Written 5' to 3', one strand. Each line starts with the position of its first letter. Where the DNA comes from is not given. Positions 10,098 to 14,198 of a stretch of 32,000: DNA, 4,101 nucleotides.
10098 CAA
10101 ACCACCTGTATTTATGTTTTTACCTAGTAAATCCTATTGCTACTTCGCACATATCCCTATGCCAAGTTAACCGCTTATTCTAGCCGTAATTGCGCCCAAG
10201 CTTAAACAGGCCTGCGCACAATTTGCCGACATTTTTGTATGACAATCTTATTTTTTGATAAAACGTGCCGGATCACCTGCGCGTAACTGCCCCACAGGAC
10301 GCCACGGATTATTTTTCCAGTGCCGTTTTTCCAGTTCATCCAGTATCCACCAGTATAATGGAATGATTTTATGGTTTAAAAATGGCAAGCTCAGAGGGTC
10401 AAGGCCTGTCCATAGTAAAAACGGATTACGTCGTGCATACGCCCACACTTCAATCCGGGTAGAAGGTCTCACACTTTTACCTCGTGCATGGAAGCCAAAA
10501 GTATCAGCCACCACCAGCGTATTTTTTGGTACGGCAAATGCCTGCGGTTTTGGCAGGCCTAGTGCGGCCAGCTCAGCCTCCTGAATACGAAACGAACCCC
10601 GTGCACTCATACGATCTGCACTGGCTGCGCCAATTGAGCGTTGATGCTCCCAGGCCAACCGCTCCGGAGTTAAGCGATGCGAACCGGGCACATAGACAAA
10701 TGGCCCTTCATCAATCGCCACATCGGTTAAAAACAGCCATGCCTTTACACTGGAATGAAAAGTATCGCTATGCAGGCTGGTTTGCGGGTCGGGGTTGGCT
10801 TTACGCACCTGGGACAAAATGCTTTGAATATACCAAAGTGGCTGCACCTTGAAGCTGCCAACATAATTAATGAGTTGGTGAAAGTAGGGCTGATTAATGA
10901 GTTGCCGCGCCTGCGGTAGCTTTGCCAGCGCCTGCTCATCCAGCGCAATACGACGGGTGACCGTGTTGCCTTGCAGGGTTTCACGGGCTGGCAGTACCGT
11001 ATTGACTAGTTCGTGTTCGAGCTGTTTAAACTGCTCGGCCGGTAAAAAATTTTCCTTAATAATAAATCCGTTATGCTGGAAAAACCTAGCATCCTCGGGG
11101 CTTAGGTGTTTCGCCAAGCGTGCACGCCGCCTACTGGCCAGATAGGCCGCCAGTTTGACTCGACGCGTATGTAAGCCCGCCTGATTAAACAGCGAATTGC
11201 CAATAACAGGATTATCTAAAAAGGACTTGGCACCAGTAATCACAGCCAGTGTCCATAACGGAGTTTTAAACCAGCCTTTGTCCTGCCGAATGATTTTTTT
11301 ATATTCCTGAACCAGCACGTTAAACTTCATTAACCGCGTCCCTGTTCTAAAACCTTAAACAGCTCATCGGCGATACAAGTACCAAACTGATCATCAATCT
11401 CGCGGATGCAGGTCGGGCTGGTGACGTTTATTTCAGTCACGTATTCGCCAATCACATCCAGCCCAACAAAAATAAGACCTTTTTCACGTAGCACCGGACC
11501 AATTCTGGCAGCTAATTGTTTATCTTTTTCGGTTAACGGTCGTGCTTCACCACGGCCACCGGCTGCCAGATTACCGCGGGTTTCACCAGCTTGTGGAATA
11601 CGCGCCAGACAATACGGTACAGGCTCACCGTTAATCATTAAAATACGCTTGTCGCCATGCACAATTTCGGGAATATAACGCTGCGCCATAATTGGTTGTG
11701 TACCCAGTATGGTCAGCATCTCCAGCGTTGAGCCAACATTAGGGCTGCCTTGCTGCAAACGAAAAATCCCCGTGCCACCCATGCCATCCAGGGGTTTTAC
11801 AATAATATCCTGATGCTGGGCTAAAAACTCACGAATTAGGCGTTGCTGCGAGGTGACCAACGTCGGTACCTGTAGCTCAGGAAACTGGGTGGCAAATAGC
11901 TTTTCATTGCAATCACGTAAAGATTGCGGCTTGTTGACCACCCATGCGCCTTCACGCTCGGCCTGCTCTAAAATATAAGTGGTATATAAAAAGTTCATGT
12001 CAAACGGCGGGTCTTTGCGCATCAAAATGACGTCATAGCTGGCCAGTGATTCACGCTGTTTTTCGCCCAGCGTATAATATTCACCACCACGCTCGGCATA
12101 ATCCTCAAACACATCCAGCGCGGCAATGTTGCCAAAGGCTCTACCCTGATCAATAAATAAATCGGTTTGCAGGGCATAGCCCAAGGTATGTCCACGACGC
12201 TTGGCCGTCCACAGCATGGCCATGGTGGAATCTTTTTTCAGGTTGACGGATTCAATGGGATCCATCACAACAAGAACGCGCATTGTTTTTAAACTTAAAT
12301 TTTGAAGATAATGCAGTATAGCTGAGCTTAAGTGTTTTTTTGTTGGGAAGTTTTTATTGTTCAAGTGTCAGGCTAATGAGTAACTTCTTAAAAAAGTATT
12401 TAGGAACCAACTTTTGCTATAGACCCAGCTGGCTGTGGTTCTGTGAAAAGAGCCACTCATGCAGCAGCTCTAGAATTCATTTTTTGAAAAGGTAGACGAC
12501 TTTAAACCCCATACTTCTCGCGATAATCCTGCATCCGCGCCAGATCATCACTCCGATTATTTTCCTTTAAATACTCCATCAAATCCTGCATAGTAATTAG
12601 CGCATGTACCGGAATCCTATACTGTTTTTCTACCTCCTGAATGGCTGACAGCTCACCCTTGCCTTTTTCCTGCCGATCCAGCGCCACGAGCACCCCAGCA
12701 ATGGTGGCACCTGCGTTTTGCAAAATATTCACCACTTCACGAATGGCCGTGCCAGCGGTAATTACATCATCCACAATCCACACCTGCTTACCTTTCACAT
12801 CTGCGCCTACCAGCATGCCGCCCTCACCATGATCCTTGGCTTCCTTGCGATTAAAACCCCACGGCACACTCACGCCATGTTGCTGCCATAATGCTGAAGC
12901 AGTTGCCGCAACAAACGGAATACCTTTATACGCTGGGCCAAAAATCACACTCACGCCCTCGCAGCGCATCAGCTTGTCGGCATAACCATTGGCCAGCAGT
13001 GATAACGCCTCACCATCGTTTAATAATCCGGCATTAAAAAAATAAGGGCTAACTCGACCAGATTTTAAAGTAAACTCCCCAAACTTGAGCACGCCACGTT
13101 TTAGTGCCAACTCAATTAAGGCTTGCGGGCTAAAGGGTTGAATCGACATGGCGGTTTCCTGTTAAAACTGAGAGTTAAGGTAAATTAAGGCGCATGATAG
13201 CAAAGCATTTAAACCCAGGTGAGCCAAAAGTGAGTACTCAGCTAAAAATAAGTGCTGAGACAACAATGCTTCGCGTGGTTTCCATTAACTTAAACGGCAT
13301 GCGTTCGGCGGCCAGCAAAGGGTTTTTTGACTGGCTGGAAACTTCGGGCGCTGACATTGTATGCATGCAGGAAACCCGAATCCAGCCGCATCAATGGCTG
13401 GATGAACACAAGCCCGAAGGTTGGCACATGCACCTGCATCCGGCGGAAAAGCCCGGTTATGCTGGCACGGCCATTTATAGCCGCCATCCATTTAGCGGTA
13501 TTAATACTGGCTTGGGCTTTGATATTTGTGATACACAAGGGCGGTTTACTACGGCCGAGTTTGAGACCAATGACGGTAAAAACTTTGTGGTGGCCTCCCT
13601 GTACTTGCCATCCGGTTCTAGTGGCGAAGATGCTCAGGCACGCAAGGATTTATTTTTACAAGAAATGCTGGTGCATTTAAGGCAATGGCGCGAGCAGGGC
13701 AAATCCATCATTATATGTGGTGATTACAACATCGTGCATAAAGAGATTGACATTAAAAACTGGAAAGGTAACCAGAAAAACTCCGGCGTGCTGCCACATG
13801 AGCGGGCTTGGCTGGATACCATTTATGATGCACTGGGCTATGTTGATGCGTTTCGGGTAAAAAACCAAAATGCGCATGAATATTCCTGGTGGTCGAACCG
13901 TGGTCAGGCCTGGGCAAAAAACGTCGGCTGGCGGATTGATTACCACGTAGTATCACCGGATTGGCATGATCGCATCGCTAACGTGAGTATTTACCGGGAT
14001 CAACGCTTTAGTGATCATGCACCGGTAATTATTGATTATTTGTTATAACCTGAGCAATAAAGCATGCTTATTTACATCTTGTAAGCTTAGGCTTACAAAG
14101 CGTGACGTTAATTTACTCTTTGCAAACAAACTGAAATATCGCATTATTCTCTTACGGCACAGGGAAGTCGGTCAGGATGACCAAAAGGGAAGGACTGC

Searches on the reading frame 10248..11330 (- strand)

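Call 78: search_protein_families(library=pfam, proteins=[window:10248-11330:-], max_evalue=0.00001)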
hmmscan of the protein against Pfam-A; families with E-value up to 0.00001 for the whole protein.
window:10248-11330:- (360 aa): 1 family
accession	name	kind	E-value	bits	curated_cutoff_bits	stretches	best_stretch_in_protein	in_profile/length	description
PF05721.19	PhyH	-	3.9e-12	47.3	22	1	84-237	1-169/213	Phytanoyl-CoA dioxygenase (PhyH)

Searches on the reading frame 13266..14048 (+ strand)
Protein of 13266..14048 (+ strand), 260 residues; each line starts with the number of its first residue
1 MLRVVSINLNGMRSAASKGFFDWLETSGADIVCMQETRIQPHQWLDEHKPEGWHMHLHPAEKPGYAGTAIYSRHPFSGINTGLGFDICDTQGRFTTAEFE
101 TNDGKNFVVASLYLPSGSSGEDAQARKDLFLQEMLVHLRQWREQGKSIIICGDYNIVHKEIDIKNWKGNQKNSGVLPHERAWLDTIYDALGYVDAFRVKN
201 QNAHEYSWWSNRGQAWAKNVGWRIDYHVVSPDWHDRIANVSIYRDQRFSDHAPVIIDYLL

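Call 13: search_protein_families(library=ncbifam, proteins=[window:13266-14048:+])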
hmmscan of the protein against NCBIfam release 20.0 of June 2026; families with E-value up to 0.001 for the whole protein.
window:13266-14048:+ (260 aa): 4 families
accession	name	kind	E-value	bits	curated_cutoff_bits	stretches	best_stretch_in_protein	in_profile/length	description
TIGR00633.1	xth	equivalog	1.5e-68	231.1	99.05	1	2-257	1-253/255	exodeoxyribonuclease III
TIGR00195.1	exoDNase_III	equivalog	2.6e-64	217.3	182.55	1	2-256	1-252/254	exodeoxyribonuclease III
NF010489.0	PRK13911.1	equivalog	6.4e-43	147.3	503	1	3-257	2-248/250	exodeoxyribonuclease III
NF008733.0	PRK11756.1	equivalog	1.9e-36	125.6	280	1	3-257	2-266/269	exodeoxyribonuclease III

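Call 15: find_homologous_proteins(query=window:13266-14045:+, max_evalue=1e-40)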
Query window:13266-14045:+ (260 aa): 7928 proteins with E <= 1e-40 among 8000 candidates; the best 120 are listed.
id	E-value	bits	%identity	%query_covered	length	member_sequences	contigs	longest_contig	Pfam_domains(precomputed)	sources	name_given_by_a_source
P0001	6.9e-158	542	87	100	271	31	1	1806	PF03372.30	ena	-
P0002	4.4e-154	530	83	100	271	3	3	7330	PF03372.30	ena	-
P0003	5.2e-154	529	84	100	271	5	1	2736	PF03372.30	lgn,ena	-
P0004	1.7e-153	528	84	100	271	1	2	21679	PF03372.30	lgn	-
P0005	9.7e-153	525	83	100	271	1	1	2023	PF03372.30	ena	-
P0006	1.5e-152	525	83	100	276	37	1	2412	PF03372.30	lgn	-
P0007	2.3e-150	517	82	100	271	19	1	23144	PF03372.30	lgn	-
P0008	7.9e-147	506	81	100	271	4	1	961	PF03372.30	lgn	-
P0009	2.3e-143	494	79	100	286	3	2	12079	PF03372.30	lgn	-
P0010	8.6e-142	489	78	99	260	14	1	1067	PF03372.30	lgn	-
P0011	8.6e-142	489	79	99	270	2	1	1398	PF03372.30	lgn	-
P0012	1.1e-123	430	69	100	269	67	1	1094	PF03372.30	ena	-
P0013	1.4e-121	423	67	99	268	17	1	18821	PF03372.30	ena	-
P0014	4.1e-120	418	67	100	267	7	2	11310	PF03372.30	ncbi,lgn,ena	-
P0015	4.5e-120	418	68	100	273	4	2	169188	PF03372.30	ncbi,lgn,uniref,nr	ncbi:exodeoxyribonuclease-3 [Acinetobacter marinus]|uniref:Exodeoxyribonuclease-3 n=1 Tax=Acinetobac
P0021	3.3e-119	415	68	100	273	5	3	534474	PF03372.30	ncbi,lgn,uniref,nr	ncbi:exodeoxyribonuclease III [Acinetobacter puyangensis]|uniref:Exodeoxyribonuclease-3 n=1 Tax=Acin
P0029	3.3e-118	412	65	100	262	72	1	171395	PF03372.30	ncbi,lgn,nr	ncbi:MAG: exodeoxyribonuclease III [Moraxellaceae bacterium]|nr:exodeoxyribonuclease III [Moraxellac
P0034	7.5e-117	407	66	100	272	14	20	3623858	PF03372.30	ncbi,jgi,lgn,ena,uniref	ncbi:exodeoxyribonuclease III [Acinetobacter johnsonii]|uniref:exodeoxyribonuclease III n=1 Tax=Acin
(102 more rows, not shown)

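Call 17: find_related_loci(query=A1, collection=genome_contigs, flank=2500)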
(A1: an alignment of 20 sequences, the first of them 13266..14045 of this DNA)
Query A1 (260 aa) in genome_contigs; peptide patterns used: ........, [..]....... (x = any residue, [..] = any of these).
599 stretches matched a pattern (row limit reached: there are more); 598 encode a relative of the query (tblastn E <= 1e-3); the best 80 are kept; 80 distinct loci.
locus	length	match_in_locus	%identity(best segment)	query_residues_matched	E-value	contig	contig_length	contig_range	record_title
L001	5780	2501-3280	67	1-260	1e-121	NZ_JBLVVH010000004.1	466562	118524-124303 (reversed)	Acinetobacter calcoaceticus strain E0281EDON DSM1749_4, whole genome shotgun sequence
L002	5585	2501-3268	67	1-258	1e-121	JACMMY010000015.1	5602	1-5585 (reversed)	MAG: Moraxellaceae bacterium isolate LF-bin-123 FL-bin-123-contig-k141_184381, whole genome shotgun sequence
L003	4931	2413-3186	68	1-258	2e-120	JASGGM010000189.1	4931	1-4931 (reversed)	MAG: Acinetobacter sp. isolate 5H276 JMF-2111-06-0005.hyb.bin.276_188, whole genome shotgun sequence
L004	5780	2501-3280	65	1-260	1e-117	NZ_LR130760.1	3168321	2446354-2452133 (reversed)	Acinetobacter ihumii strain Marseille-P8049, whole genome shotgun sequence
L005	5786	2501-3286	63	1-260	4e-110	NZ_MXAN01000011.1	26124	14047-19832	Moraxella lacunata strain CCUG 4441 CCUG_4441T_0000011, whole genome shotgun sequence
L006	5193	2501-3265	57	2-260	5e-99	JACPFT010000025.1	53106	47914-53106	MAG: Gammaproteobacteria bacterium isolate NC_groundwater_368_Ag_B-0.1um_65_42 GD18-4_B1_scaffold_1978667, whole genome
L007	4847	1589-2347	53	1-258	3e-97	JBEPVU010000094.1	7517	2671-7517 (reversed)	MAG: Gammaproteobacteria bacterium isolate 22E.semibin_refined.170 NODE_9604_length_7517_cov_6.034039, whole genome shot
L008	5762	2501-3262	54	1-258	1e-96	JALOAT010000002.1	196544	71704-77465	MAG: Gammaproteobacteria bacterium isolate SO_2017_LW2 bin 39 scaffold_108_c1_LW138R_2017, whole genome shotgun sequence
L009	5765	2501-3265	53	1-258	4e-93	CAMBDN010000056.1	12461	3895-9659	MAG: Legionella sp. 2055-AUS-E isolate MsH-30apr19-6 genome assembly, contig: MsH-30apr19-C10506, whole genome shotgun s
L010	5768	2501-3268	51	1-260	2e-92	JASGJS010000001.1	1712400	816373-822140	MAG: Gammaproteobacteria bacterium isolate 5N005 JMF-2111-06-0005.ont.bin.5_0, whole genome shotgun sequence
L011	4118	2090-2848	55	2-258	5e-93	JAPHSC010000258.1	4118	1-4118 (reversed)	MAG: Gammaproteobacteria bacterium isolate N3D-Bin_17 c_000000072703, whole genome shotgun sequence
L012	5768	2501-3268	53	2-260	1e-92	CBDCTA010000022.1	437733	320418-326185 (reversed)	MAG: Gammaproteobacteria bacterium isolate 5855a647-896d-46ad-840d-d36910132e9f genome assembly, contig: contig_22, whol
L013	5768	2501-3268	54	1-260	3e-92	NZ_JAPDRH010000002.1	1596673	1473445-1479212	Lentisalinibacter salinarum strain X77 scaffold2_size1596652, whole genome shotgun sequence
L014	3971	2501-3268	53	1-260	6e-92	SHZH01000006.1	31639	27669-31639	MAG: Gammaproteobacteria bacterium isolate Baikal-deep-G144 BACOMB-C6278, whole genome shotgun sequence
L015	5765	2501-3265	52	2-260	9e-92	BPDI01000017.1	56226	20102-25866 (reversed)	MAG: Gammaproteobacteria bacterium CM1_200m.P40 DNA, sequence17, whole genome shotgun sequence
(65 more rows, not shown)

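Call 19: find_encoding_contigs(protein=P0004, flank=3000, max_places=3)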
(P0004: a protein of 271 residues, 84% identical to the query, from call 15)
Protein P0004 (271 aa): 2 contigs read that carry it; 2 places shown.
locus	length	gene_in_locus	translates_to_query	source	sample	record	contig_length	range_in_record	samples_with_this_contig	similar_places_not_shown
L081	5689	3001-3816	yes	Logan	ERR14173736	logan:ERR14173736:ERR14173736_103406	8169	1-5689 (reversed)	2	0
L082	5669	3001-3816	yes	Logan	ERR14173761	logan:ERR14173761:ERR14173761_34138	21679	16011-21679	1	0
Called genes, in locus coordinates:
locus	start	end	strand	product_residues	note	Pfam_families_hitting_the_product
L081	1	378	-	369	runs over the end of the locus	PF05721:PhyH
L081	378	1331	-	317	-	PF02951:GSH-S_N, PF02955:GSH-S_ATP, PF08443:RimK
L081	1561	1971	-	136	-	PF01850:PIN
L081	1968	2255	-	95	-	PF04014:MazE_antitoxin (weak)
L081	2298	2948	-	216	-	PF00156:Pribosyltran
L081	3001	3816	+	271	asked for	PF03372:Exo_endo_phos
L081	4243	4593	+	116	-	PF03960:ArsC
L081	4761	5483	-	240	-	-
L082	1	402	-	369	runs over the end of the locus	PF05721:PhyH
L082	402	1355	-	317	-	PF02951:GSH-S_N, PF02955:GSH-S_ATP, PF08443:RimK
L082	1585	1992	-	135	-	PF01850:PIN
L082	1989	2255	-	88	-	PF04014:MazE_antitoxin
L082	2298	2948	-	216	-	PF00156:Pribosyltran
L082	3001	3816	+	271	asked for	PF03372:Exo_endo_phos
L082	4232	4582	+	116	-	PF03960:ArsC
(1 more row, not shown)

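Call 20: find_encoding_contigs(protein=P0007, flank=3000, max_places=3)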
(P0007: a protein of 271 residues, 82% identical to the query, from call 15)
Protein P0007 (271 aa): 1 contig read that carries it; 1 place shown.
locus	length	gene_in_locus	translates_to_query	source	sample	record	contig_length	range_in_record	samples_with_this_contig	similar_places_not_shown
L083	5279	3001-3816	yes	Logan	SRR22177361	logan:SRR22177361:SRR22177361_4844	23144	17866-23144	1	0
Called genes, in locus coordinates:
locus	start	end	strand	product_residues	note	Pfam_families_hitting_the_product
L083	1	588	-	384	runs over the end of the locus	PF05721:PhyH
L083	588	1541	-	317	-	PF02951:GSH-S_N, PF02955:GSH-S_ATP, PF08443:RimK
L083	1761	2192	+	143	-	-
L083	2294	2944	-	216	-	PF00156:Pribosyltran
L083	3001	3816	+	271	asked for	PF03372:Exo_endo_phos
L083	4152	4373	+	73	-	-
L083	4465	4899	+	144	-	PF03960:ArsC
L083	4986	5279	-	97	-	?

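Call 21: find_encoding_contigs(protein=P0009, flank=3000, max_places=3)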
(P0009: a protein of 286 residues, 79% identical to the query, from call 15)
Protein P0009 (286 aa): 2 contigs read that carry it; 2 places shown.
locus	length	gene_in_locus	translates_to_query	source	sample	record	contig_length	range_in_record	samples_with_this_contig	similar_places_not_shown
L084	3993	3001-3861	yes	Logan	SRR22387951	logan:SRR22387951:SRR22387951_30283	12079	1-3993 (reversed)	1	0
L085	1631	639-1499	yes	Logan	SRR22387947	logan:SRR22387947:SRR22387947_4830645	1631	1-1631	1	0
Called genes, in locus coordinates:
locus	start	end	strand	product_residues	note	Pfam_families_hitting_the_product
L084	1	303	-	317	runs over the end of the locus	PF02951:GSH-S_N, PF02955:GSH-S_ATP, PF08443:RimK, PF14398:ATPgrasp_YheCD (faint)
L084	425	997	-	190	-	-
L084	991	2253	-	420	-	PF02463:SMC_N, PF13175:AAA_15, PF13476:AAA_23, PF13304:AAA_21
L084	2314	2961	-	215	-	PF00156:Pribosyltran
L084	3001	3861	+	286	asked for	PF03372:Exo_endo_phos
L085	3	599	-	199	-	?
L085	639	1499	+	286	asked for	PF03372:Exo_endo_phos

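Call 46: find_encoding_contigs(protein=P0015, flank=1500, max_places=1)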
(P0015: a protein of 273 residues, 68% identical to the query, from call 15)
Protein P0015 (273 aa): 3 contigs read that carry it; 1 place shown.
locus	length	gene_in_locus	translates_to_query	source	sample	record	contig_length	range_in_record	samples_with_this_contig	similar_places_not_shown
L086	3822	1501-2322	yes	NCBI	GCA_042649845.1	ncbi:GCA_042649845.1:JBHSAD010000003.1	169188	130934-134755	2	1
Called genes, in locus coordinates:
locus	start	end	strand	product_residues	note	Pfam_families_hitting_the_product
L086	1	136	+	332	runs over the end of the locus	PF00248:Aldo_ket_red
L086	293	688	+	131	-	-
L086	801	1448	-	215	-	PF00156:Pribosyltran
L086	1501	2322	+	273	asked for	PF03372:Exo_endo_phos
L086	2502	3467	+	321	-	PF00756:Esterase (weak)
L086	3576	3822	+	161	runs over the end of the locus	-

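Call 47: find_encoding_contigs(protein=P0021, flank=1500, max_places=1)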
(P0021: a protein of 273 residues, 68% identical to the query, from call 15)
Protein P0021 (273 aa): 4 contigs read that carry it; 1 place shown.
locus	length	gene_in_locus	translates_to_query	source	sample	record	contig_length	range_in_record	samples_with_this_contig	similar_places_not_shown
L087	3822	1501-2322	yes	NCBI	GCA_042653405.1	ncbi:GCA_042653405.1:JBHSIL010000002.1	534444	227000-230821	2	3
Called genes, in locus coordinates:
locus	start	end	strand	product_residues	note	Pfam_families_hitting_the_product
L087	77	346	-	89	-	PF00312:Ribosomal_S15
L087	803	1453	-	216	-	PF00156:Pribosyltran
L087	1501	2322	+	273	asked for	PF03372:Exo_endo_phos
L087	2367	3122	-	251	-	-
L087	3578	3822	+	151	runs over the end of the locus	PF04284:DUF441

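Call 48: find_encoding_contigs(protein=P0029, flank=1500, max_places=1)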
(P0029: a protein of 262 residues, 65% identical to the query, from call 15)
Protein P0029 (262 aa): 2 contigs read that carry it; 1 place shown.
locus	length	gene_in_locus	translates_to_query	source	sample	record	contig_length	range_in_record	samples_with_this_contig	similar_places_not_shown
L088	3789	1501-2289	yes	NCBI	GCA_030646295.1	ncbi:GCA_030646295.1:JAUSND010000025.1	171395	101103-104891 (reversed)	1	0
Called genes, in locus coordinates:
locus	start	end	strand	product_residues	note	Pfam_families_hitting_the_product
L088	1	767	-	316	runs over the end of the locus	PF02951:GSH-S_N, PF02955:GSH-S_ATP, PF08443:RimK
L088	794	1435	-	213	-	PF00156:Pribosyltran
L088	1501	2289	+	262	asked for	PF03372:Exo_endo_phos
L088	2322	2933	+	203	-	PF05175:MTS, PF01135:PCMT (weak), PF02353:CMAS, PF06325:PrmA, PF02390:Methyltransf_4 (weak), PF13847:Methyltransf_31, PF08241:Methyltransf_11 (weak), PF13649:Methyltransf_25, +1 more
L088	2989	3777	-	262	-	PF00106:adh_short, PF08659:KR, PF13561:adh_short_C2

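Call 49: find_encoding_contigs(protein=P0034, flank=1500, max_places=1)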
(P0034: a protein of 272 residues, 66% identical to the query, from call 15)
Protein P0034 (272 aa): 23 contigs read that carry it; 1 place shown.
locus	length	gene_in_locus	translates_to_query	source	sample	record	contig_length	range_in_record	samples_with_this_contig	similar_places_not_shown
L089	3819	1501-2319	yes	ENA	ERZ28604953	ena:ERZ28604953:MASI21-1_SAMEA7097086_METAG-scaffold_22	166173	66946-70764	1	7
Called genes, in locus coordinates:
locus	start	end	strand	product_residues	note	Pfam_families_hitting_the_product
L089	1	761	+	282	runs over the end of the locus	PF00165:HTH_AraC, PF12833:HTH_18, PF01035:DNA_binding_1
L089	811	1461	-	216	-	PF00156:Pribosyltran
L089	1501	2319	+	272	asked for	PF03372:Exo_endo_phos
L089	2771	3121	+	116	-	PF03960:ArsC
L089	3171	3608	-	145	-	PF09917:DUF2147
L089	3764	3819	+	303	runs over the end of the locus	PF10340:Say1_Mug180, PF12146:Hydrolase_4 (faint), PF20434:BD-FAE, PF07859:Abhydrolase_3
